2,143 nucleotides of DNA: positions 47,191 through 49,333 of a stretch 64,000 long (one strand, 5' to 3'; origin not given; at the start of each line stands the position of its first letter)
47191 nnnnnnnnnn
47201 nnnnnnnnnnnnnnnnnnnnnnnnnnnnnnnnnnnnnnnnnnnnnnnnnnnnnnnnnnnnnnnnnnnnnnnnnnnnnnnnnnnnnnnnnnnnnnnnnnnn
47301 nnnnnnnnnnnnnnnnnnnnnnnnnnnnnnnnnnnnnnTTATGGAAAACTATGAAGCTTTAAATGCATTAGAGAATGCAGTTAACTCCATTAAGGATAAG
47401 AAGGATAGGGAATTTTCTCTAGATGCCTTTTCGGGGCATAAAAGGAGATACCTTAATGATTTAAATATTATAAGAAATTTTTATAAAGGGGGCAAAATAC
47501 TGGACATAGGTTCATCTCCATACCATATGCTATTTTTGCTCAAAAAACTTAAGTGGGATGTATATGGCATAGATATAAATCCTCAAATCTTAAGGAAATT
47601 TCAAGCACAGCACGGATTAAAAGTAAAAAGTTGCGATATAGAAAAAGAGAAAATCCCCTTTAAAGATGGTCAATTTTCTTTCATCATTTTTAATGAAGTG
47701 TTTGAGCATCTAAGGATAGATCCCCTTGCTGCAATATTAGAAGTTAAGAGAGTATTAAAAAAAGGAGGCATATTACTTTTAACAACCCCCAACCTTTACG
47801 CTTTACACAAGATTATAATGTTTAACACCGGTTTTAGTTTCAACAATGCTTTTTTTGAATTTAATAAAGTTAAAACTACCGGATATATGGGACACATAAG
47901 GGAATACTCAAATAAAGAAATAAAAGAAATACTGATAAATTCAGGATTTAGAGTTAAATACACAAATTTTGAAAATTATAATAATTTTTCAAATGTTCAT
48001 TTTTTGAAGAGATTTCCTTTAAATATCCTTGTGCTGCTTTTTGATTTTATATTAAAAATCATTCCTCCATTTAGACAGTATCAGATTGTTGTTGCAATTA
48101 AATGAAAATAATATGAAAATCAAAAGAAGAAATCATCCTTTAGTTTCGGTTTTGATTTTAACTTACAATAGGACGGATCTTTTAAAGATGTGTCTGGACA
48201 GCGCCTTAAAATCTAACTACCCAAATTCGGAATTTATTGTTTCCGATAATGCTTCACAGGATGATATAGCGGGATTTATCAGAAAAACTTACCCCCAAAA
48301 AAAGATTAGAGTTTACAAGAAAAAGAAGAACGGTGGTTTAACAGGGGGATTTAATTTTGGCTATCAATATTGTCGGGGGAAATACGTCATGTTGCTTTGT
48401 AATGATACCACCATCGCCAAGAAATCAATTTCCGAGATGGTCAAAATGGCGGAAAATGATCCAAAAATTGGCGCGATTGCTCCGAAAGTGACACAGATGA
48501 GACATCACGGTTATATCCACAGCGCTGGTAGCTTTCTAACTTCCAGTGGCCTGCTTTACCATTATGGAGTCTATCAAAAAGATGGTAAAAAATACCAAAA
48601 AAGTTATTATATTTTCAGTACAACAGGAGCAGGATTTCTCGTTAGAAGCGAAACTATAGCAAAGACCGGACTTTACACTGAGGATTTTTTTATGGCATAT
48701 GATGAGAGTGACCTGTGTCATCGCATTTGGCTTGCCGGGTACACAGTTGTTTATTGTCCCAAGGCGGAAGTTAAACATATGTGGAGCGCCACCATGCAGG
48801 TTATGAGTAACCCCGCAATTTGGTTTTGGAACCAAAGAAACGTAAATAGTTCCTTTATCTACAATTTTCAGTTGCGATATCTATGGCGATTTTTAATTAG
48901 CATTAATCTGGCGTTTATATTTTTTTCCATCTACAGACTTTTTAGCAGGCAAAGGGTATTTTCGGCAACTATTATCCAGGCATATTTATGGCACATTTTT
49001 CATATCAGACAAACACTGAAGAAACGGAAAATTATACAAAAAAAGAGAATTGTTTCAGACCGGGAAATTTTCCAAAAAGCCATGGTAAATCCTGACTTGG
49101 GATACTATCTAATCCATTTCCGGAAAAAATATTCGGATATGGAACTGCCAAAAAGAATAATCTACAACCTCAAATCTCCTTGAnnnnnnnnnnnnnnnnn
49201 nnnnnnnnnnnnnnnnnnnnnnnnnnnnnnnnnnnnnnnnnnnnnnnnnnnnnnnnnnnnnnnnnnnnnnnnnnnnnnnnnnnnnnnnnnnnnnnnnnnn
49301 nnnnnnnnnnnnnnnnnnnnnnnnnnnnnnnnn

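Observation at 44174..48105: Dense glycan-decoration block: O-carbamoyltransferase flanked by TylF-like and other SAM methyltransferases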

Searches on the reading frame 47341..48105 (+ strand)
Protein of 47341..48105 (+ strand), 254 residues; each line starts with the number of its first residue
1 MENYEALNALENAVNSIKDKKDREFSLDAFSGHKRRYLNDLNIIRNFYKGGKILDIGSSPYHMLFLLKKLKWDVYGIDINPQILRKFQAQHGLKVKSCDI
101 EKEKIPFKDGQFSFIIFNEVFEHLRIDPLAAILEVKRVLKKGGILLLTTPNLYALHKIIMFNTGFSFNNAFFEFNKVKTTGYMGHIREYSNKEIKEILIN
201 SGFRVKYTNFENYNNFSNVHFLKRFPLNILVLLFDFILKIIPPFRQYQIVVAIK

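Call 3: search_protein_families(library=pfam, proteins=[window:47341-48105:+], max_evalue=0.01)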
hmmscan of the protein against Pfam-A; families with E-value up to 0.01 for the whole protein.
window:47341-48105:+ (254 aa): 10 families
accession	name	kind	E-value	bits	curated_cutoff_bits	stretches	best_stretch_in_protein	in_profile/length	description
PF13489.12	Methyltransf_23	-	2.7e-17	63.4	27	1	33-205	3-161/164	Methyltransferase domain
PF08241.18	Methyltransf_11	-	5.9e-16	59.3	21.2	1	54-146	1-94/95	Methyltransferase domain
PF13847.12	Methyltransf_31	-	3.1e-12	46.8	27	1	49-159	3-122/145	Methyltransferase domain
PF13649.12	Methyltransf_25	-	4e-12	47.1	27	1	53-143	1-97/97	Methyltransferase domain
PF08242.18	Methyltransf_12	-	1e-10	42.6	30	1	54-145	1-98/98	Methyltransferase domain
PF07021.18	MetW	-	7.9e-06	26.1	21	1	40-141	3-104/193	Methionine biosynthesis protein MetW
PF08003.17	Methyltransf_9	-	0.00038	20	23.8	1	49-150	115-220/315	Protein of unknown function (DUF1698)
PF01209.24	Ubie_methyltran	-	0.0016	18.3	20.1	1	14-147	13-151/233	ubiE/COQ5 methyltransferase family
PF05148.21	Methyltransf_8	-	0.0071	16.7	27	0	93-147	106-156/219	Hypothetical methyltransferase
PF01728.25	FtsJ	-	0.0099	16.3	24.1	0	47-107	19-82/181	FtsJ-like methyltransferase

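Call 4: search_protein_families(library=ncbifam, proteins=[window:47341-48105:+], max_evalue=0.01)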
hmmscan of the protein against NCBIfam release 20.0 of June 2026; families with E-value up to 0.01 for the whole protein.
window:47341-48105:+ (254 aa): 23 families
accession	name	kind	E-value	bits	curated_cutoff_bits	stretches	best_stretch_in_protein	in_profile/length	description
NF045667.1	MTase_DVU1556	equivalog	5.5e-12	45.6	155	1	46-206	19-163/213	DVU_1556 family methyltransferase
TIGR01983.1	UbiG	equivalog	5.5e-08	32.4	102.95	1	36-219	45-216/228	bifunctional 2-polyprenyl-6-hydroxyphenol methylase/3-demethylubiquinol 3-O-methyltransferase UbiG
NF047649.1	MTase_UXPK_star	exception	1.2e-07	31.1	460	1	47-148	75-182/283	methyltransferase/UXPK-star double selenoprotein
NF041537.1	ArsM_AhpD_UU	exception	1.7e-07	30.3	510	1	48-148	75-181/345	arsenite methyltransferase/AhpD domain selenoprotein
TIGR00452.1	TIGR00452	equivalog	2.7e-07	29.7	275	1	49-149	117-221/316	tRNA 5-methoxyuridine(34)/uridine 5-oxyacetic acid(34) synthase CmoB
NF011650.0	PRK15068.1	equivalog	5.9e-07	28.7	209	1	49-149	122-227/324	tRNA 5-methoxyuridine(34)/uridine 5-oxyacetic acid(34) synthase CmoB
TIGR02081.1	metW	equivalog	7.1e-07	29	189.5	1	40-142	3-105/194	methionine biosynthesis protein MetW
NF043040.1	corrin_prot_MT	hypoth_equivalog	1.3e-06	28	180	1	43-147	34-147/216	corrinoid protein-associated methyltransferase CpaM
TIGR02072.1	BioC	equivalog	2.4e-06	27.5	184.95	1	49-158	34-143/244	malonyl-ACP O-methyltransferase BioC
NF041536.1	ArsM_DUF2284_UU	exception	1.2e-05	23.8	575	1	49-148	76-181/459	arsenite methyltransferase/DUF2284 domain selenoprotein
NF040539.1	AST_met_ArsM_2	exception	3.2e-05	23.9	240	1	98-148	115-164/262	putative arsinothricin biosynthesis methyltransferase ArsM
NF008992.0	PRK12335.1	equivalog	4e-05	22.9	303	1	45-149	118-225/289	SAM-dependent methyltransferase TehB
TIGR01934.1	MenG_MenH_UbiE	subfamily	5e-05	22.7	158.35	1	25-147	19-141/223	ubiquinone/menaquinone biosynthesis methyltransferase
TIGR04290.1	meth_Rta_06860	hypoth_equivalog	0.00021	20.8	300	1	43-140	43-144/226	TIGR04290 family methyltransferase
NF008823.0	PRK11873.1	subfamily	0.00099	18.7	263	1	47-146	75-180/272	arsenite methyltransferase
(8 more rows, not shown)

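Call 51: search_solved_structures(query=window:47341-48105:+, max_evalue=0.001)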
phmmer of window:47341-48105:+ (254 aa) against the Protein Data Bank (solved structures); distinct sequences matched with E-value up to 0.001: 8.
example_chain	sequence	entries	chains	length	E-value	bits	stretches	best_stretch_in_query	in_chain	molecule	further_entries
3cc8_A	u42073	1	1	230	7.4e-12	48.3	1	30-206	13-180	Putative methyltransferase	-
1ve3_A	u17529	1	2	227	1.6e-07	34.1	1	43-150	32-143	hypothetical protein PH0226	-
2p8j_A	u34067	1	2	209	9.4e-07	31.5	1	64-147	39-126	S-adenosylmethionine-dependent methyltransferase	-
3mgg_A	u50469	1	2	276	1.8e-05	27.4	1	49-146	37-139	Methyltransferase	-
3l8d_A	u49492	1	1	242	0.00013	24.6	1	49-146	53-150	Methyltransferase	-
1vlm_A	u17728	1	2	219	0.00019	24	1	30-219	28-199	SAM-dependent methyltransferase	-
7qcb_A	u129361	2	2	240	0.0002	23.9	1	73-150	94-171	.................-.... 27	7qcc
2avn_A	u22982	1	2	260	0.0006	22.4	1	51-159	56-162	ubiquinone/menaquinone biosynthesis methyltransferase-related protein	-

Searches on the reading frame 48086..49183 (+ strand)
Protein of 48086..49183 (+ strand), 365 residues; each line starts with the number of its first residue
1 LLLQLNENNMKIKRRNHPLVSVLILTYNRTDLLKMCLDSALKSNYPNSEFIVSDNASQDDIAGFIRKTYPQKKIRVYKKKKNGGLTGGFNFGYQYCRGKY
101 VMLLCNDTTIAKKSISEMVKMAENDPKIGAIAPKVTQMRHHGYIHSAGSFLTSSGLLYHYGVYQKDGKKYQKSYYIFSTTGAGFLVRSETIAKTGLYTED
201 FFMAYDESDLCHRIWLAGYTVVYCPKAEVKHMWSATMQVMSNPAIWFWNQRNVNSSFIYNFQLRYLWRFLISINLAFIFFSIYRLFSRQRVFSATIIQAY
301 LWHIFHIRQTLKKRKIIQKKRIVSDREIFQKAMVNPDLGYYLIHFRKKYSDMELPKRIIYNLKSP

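Call 3: search_protein_families(library=pfam, proteins=[window:48086-49183:+], max_evalue=0.01)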
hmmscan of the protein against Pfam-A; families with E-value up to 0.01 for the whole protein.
window:48086-49183:+ (365 aa): 4 families
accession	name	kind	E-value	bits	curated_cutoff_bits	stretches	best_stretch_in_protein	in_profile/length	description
PF00535.33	Glycos_transf_2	-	9.7e-22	78.1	23.3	1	21-146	1-129/168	Glycosyl transferase family 2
PF13641.12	Glyco_tranf_2_3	-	1.5e-18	68.1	27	1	18-235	2-215/230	Glycosyltransferase like family 2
PF10111.15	Glyco_tranf_2_2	-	6.1e-07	29.6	27.3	1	43-221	23-206/276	Glycosyltransferase like family 2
PF13632.12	Glyco_trans_2_3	-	3.6e-06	27.4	27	1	100-292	1-183/198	Glycosyl transferase family group 2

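Call 4: search_protein_families(library=ncbifam, proteins=[window:48086-49183:+], max_evalue=0.01)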
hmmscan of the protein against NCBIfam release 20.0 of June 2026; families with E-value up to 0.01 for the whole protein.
window:48086-49183:+ (365 aa): 21 families
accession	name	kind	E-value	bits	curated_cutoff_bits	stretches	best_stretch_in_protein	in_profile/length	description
TIGR03937.1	PgaC_IcaA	equivalog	3.9e-20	72.2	422.3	1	7-300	34-312/407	poly-beta-1,6-N-acetyl-D-glucosamine synthase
NF038299.1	EPS_HpsN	equivalog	6.9e-19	68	425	1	18-233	1-222/317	hormogonium polysaccharide biosynthesis glycosyltransferase HpsN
TIGR03965.1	mycofact_glyco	equivalog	2e-14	53.3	280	1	16-233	72-282/467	mycofactocin biosynthesis glycosyltransferase MftF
NF050050.1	ProtGlycPglI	equivalog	2.7e-14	53.3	500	1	18-124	2-110/306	GalNAc(5)-diNAcBac-PP-undecaprenol beta-1,3-glucosyltransferase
TIGR01556.1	rhamnosyltran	subfamily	1.2e-13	51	200.55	1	43-232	16-201/281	rhamnosyltransferase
TIGR03111.1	glyc2_xrt_Gpos1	hypoth_equivalog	1.9e-11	43.5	363.95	1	8-201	38-237/439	TIGR03111 family XrtG-associated glycosyltransferase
NF041875.1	EPS_EpsD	equivalog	2.5e-11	43.6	370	1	20-231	1-206/325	exopolysaccharide biosynthesis glycosyltransferase EpsD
NF047683.1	TeichurnBiosyTuaG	equivalog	6e-11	42.5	400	1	15-119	3-108/252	teichuronic acid biosynthesis protein TuaG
NF007482.0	PRK10073.1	equivalog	6.1e-10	38.6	423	1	16-125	4-113/334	glycosyltransferase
NF050113.1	gal_furan_GlfT1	equivalog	1.7e-08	34.1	330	1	22-228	3-203/290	galactofuranosyltransferase GlfT1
NF053739.1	GlytfEpsEBac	equivalog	2.6e-08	33.2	450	1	18-124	1-109/265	glycosyltransferase EpsE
NF038302.1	EPS_HpsE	equivalog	1.3e-07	30.9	300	1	21-137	4-126/307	hormogonium polysaccharide biosynthesis glycosyltransferase HpsE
TIGR04440.1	glyco_TIGR04440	domain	1.4e-06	28.2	70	1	20-128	2-112/215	TIGR00180 family glycosyltransferase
NF041394.1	GtaseAglG_Halo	equivalog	2.4e-06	27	440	1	20-231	3-215/304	glucosyl-dolichyl phosphate glucuronosyltransferase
TIGR04195.1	S_glycosyl_SunS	equivalog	4.5e-06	25.7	350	1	5-82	44-117/421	SunS family peptide S-glycosyltransferase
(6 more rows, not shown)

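Call 49: search_solved_structures(query=window:48113-49183:+, max_evalue=0.001)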
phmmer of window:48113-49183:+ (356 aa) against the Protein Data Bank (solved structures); distinct sequences matched with E-value up to 0.001: 14.
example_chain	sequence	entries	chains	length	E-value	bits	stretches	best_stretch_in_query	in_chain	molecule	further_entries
2z87_A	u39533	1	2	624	1.8e-12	50.2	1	7-106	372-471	Chondroitin synthase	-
2z86_A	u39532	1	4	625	1.8e-12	50.2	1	7-106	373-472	Chondroitin synthase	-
6p61_A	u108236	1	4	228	2.1e-09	40.2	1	7-124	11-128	Glycosyltransferase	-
5hea_A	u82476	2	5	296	2e-08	37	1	7-105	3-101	Putative glycosyltransferase (GalT1)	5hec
6yv7_B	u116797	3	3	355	1.1e-05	28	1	8-123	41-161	Glycosyl transferase, family 2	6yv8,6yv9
6yv7_A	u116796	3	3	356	1.1e-05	27.9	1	8-123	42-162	Glycosyl transferase, family 2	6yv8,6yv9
7msp_A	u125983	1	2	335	2.3e-05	26.9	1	6-156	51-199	SPbeta prophage-derived glycosyltransferase SunS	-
7msn_A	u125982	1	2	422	3.7e-05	26.2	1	6-156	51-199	SPbeta prophage-derived glycosyltransferase SunS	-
8vh7_A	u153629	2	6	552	0.00018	23.9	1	7-107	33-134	Heparosan synthase B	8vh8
8viw_A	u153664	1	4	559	0.00018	23.9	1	7-107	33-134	Heparosan synthase B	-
9jma_A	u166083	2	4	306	0.00024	23.5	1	10-110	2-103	GalNAc(5)-diNAcBac-PP-undecaprenol beta-1,3-glucosyltransferase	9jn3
5tze_C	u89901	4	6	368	0.00054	22.4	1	12-110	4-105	Glycosyl transferase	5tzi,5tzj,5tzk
3bcv_A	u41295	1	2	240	0.00068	22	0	9-103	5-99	Putative glycosyltransferase protein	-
5tz8_A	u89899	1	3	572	0.00097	21.5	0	12-110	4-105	Glycosyl transferase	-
